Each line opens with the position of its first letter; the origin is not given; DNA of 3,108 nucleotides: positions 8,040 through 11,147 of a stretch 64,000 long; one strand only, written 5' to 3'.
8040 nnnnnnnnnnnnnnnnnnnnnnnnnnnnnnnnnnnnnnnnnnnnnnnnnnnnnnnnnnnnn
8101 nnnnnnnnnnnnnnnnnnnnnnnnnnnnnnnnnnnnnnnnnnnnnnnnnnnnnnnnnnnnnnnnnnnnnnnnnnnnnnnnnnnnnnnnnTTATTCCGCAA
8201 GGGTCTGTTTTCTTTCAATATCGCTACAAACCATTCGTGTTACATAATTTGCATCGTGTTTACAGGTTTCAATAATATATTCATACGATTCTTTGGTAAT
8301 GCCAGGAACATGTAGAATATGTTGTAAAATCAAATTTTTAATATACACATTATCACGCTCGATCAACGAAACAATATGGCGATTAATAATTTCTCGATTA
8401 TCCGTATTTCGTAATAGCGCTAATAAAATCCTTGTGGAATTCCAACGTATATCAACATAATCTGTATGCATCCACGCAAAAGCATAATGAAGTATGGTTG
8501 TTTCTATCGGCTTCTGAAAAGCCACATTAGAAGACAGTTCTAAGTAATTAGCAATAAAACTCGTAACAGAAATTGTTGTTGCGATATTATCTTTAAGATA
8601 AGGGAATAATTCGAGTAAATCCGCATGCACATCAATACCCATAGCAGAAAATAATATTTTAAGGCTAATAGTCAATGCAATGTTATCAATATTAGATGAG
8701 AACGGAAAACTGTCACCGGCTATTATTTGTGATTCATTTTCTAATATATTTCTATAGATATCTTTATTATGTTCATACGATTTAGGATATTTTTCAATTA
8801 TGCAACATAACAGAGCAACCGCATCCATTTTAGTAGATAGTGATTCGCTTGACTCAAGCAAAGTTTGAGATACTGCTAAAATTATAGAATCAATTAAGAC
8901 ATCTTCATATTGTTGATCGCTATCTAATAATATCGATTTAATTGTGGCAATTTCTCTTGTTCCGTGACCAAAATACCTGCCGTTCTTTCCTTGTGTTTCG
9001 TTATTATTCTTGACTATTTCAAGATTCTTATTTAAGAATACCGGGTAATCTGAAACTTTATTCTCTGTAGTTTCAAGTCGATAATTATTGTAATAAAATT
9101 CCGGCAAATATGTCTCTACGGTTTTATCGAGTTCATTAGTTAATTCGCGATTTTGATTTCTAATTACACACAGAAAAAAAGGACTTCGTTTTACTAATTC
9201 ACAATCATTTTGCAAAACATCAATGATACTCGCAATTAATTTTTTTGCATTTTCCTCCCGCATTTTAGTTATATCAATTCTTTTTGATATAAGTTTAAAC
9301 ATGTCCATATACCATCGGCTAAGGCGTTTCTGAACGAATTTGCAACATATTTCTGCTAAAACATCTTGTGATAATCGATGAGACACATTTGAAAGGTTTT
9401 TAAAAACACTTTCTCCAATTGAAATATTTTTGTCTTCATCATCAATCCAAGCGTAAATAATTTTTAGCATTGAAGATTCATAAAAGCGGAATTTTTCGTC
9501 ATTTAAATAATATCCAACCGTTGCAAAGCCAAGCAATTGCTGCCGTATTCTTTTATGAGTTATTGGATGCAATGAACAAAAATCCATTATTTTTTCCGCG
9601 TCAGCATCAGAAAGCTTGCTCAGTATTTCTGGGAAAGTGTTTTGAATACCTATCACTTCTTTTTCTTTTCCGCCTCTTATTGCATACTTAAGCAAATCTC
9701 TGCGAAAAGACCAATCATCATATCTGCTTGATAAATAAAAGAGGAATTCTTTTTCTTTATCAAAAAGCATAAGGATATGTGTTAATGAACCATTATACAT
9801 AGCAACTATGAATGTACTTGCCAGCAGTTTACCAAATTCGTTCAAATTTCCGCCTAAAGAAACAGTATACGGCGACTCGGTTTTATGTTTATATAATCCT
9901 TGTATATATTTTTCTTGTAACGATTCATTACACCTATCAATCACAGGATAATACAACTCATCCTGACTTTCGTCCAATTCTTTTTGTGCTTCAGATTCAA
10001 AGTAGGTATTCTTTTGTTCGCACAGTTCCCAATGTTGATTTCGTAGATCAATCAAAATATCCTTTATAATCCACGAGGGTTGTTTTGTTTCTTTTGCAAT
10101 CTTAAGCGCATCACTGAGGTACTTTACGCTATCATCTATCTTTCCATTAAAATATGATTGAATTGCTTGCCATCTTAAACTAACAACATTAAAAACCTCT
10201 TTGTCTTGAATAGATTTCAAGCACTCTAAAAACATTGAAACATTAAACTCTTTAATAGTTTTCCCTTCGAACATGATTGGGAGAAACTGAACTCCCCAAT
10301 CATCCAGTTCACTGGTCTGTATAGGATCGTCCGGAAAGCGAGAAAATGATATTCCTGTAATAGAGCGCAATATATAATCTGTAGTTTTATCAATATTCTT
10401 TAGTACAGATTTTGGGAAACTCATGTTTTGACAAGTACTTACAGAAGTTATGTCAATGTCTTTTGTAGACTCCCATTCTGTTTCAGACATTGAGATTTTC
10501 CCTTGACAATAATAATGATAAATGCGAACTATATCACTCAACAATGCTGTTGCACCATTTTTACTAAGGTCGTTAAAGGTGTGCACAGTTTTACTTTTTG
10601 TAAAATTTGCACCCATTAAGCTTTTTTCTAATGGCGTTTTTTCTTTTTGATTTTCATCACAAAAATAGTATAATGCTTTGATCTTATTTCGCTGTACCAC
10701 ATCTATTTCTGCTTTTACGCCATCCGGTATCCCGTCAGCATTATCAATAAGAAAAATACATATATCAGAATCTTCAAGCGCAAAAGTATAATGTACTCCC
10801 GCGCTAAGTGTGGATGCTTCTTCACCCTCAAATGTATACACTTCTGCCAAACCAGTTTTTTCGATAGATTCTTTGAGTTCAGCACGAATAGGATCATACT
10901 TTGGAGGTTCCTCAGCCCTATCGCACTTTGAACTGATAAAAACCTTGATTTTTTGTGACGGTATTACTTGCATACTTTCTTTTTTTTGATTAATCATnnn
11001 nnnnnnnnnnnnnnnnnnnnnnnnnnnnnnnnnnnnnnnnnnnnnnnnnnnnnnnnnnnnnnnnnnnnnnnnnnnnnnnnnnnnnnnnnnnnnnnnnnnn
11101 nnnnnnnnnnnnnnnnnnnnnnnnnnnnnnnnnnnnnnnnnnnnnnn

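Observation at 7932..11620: Candidate undescribed defence module: HEPN-like (Rx4H) gene + 935-aa DUF4062/TIR-like helical-repeat giant + Zn-ribbon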

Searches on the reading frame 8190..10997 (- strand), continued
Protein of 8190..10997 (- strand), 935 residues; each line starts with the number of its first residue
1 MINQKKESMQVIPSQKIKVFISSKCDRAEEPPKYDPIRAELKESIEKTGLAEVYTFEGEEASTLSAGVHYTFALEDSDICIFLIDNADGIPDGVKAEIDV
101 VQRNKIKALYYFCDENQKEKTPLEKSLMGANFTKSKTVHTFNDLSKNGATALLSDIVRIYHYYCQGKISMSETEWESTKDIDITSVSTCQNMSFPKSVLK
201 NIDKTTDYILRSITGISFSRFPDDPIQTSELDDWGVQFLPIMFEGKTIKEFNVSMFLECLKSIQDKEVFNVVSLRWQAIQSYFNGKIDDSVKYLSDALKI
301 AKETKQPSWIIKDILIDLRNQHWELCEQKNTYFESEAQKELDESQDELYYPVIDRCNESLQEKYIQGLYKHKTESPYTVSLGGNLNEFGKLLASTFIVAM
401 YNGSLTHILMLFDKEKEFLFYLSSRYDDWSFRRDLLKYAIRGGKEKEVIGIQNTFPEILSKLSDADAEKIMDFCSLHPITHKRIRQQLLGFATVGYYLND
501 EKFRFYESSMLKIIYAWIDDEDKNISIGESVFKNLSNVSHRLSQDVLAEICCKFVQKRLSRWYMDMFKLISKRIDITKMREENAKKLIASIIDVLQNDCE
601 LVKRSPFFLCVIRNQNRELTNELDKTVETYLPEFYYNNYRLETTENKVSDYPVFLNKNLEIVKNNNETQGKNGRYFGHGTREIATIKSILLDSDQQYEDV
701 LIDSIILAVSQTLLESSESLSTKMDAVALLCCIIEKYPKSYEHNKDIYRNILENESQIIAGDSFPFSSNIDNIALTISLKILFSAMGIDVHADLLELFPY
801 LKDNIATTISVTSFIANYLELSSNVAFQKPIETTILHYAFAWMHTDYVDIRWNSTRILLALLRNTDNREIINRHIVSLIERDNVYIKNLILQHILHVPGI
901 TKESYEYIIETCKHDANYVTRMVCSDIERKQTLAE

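Call 87: find_homologous_proteins(query=A7)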
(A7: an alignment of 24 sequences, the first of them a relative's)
Query A7 (24 sequences) (920 aa, profile of the alignment): 156 proteins with E <= 0.001 among 8000 candidates; the best 120 are listed.
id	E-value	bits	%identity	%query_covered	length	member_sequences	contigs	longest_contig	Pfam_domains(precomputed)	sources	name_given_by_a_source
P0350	0.0e+0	1169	100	100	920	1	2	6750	-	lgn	-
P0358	0.0e+0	1155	40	99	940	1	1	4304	-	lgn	-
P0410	0.0e+0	1117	43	99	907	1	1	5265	PF13271.12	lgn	-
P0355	0.0e+0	1111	42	99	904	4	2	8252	PF13271.12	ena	-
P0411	0.0e+0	1108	44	99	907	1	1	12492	-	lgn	-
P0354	0.0e+0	1106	39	99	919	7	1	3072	-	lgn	-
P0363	0.0e+0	1091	38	100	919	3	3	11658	PF13271.12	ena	-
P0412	0.0e+0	1084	38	98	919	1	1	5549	PF13271.12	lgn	-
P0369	0.0e+0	1076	35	99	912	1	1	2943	-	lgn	-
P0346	0.0e+0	1074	39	99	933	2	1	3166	-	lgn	-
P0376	0.0e+0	1070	40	98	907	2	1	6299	-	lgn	-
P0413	0.0e+0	1068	38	100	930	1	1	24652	PF13271.12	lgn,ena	-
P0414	0.0e+0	1063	40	99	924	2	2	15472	-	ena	-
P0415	0.0e+0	1061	41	99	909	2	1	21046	PF13271.12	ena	-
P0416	0.0e+0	1061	39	99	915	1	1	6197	-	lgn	-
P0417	0.0e+0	1057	37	100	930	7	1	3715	PF13271.12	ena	-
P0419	0.0e+0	1054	40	98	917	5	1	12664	PF13271.12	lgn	-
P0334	0.0e+0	1034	38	99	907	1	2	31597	PF13271.12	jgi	jgi:hypothetical protein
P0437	0.0e+0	1027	40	99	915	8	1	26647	PF13271.12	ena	-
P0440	0.0e+0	1022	39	99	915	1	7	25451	PF13271.12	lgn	-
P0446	0.0e+0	1018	39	99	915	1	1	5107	PF13271.12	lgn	-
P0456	0.0e+0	1014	40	99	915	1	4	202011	PF13271.12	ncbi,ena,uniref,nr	ncbi:hypothetical protein [Massiliimalia timonensis]|uniref:hypothetical protein n=1 Tax=Massiliimal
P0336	0.0e+0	1014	37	100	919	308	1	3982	PF13271.12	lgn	-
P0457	0.0e+0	1013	40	99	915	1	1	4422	PF13271.12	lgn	-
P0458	0.0e+0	1012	40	99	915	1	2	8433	PF13271.12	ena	-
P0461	3.2e-298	1010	40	99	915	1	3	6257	PF13271.12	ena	-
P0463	3.6e-298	1010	40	98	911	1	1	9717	PF13271.12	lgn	-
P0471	9.3e-296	1002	40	99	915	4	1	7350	PF13271.12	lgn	-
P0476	1.1e-293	995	38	99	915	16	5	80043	PF13271.12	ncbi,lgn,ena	-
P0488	3.5e-292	990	38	99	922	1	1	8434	PF13271.12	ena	-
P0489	5.1e-292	990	39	99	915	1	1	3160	PF13271.12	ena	-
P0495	1.5e-290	985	40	99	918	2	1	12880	PF13271.12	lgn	-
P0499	2.5e-290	984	39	99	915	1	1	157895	PF13271.12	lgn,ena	-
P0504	2.4e-286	971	38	99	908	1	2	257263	PF13271.12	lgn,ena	-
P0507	1.5e-284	965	36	98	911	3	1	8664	PF13271.12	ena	-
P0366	1.2e-283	962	35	99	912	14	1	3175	PF13271.12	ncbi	-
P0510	3.6e-283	961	36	99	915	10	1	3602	PF13271.12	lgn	-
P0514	1.1e-278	946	37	99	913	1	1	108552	PF13271.12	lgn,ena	-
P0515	1.9e-278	945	31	98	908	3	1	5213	PF13271.12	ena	-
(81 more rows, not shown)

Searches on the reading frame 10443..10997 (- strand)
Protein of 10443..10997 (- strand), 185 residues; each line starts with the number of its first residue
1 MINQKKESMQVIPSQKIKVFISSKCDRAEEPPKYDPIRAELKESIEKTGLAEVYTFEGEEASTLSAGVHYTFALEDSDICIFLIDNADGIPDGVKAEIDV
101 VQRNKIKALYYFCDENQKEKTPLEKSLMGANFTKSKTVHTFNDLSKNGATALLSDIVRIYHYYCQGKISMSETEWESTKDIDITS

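Call 55: search_protein_families(library=pfam, alignment_id=A5, max_evalue=1)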
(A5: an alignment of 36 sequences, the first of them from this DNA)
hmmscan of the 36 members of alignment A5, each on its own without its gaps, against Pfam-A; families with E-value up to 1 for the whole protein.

A. member 1, seq(185 aa): 1 family
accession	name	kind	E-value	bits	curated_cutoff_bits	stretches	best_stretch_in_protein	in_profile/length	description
PF13271.11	DUF4062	-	0.098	13.3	24.7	1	18-87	1-63/82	Domain of unknown function (DUF4062)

B. families by the number of members that match (of 36 scanned): 44 families (the first 25 are shown)
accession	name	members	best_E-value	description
PF13271.11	DUF4062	34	1.4e-07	Domain of unknown function (DUF4062)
PF10137.14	CAP12-PCTIR_TIR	9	7.4e-06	CAP12/Pycsar effector protein, TIR domain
PF13676.11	TIR_2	7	0.0018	TIR domain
PF05014.21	Nuc_deoxyrib_tr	5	9.8e-06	Nucleoside 2-deoxyribosyltransferase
PF25199.1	nSTAND_NTPase5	4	0.021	Novel STAND NTPase 5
PF20355.3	DUF6650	2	1.5e-08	Family of unknown function (DUF6650)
PF00009.33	GTP_EFTU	2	0.0011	Elongation factor Tu GTP binding domain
PF04181.18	RPAP2_Rtr1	2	0.0081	Rtr1/RPAP2 family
PF00004.35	AAA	2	0.089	ATPase family associated with various cellular activities (AAA)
PF19666.4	DUF6169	1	0.0023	Family of unknown function (DUF6169)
PF08264.19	Anticodon_1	1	0.004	Anticodon-binding domain of tRNA ligase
PF18136.6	DNApol_Exo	1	0.0041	DNA mitochondrial polymerase exonuclease domain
PF19422.4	Ariadne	1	0.0049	Ariadne domain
PF08535.16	KorB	1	0.0093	KorB domain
PF22316.2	ABhydrolase-like_N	1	0.028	A/B hydrolase-like, N-terminal domain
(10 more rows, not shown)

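Call 56: search_solved_structures(query=A5, max_evalue=10, show_alignments=3)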
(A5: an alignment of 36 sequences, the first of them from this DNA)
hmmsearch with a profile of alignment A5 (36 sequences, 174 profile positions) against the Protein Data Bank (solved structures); distinct sequences matched with E-value up to 10: 22.
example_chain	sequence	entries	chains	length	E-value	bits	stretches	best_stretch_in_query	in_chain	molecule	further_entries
5dn8_A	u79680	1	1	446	0.015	18.3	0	58-107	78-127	GTPase Der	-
2v54_A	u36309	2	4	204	0.015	18.3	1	44-98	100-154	THYMIDYLATE KINASE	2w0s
4ude_A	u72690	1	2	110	0.046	16.7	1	71-110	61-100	GINLFY PROTEIN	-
5xr7_A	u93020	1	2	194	0.086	15.9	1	49-128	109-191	Ras-related protein RABA1a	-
5xr4_A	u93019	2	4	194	0.087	15.9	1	49-128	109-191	Ras-related protein RABA1a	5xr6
3bfk_A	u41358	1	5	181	0.13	15.3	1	44-120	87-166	Small GTPase Rab11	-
4ojk_A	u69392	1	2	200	0.17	14.9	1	52-134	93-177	Ras-related protein Rab-11B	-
2f9l_A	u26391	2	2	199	0.18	14.9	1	52-134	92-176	RAB11B, member RAS oncogene family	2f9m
3wt0_A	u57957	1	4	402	0.28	14.2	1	76-150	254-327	Cell division protein FtsA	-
7uxt_B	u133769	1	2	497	0.29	14.1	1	61-131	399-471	USG protein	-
2y8e_A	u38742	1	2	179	0.49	13.4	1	40-107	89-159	RAB-PROTEIN 6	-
2gil_A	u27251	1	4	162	0.51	13.4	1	41-109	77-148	Ras-related protein Rab-6A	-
1yzq_A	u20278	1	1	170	0.63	13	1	42-109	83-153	small GTP binding protein RAB6 isoform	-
7uvp_A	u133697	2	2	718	0.66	13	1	61-122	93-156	Tetracycline resistance protein TetQ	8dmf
3cwz_A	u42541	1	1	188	0.66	13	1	41-110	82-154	Ras-related protein Rab-6A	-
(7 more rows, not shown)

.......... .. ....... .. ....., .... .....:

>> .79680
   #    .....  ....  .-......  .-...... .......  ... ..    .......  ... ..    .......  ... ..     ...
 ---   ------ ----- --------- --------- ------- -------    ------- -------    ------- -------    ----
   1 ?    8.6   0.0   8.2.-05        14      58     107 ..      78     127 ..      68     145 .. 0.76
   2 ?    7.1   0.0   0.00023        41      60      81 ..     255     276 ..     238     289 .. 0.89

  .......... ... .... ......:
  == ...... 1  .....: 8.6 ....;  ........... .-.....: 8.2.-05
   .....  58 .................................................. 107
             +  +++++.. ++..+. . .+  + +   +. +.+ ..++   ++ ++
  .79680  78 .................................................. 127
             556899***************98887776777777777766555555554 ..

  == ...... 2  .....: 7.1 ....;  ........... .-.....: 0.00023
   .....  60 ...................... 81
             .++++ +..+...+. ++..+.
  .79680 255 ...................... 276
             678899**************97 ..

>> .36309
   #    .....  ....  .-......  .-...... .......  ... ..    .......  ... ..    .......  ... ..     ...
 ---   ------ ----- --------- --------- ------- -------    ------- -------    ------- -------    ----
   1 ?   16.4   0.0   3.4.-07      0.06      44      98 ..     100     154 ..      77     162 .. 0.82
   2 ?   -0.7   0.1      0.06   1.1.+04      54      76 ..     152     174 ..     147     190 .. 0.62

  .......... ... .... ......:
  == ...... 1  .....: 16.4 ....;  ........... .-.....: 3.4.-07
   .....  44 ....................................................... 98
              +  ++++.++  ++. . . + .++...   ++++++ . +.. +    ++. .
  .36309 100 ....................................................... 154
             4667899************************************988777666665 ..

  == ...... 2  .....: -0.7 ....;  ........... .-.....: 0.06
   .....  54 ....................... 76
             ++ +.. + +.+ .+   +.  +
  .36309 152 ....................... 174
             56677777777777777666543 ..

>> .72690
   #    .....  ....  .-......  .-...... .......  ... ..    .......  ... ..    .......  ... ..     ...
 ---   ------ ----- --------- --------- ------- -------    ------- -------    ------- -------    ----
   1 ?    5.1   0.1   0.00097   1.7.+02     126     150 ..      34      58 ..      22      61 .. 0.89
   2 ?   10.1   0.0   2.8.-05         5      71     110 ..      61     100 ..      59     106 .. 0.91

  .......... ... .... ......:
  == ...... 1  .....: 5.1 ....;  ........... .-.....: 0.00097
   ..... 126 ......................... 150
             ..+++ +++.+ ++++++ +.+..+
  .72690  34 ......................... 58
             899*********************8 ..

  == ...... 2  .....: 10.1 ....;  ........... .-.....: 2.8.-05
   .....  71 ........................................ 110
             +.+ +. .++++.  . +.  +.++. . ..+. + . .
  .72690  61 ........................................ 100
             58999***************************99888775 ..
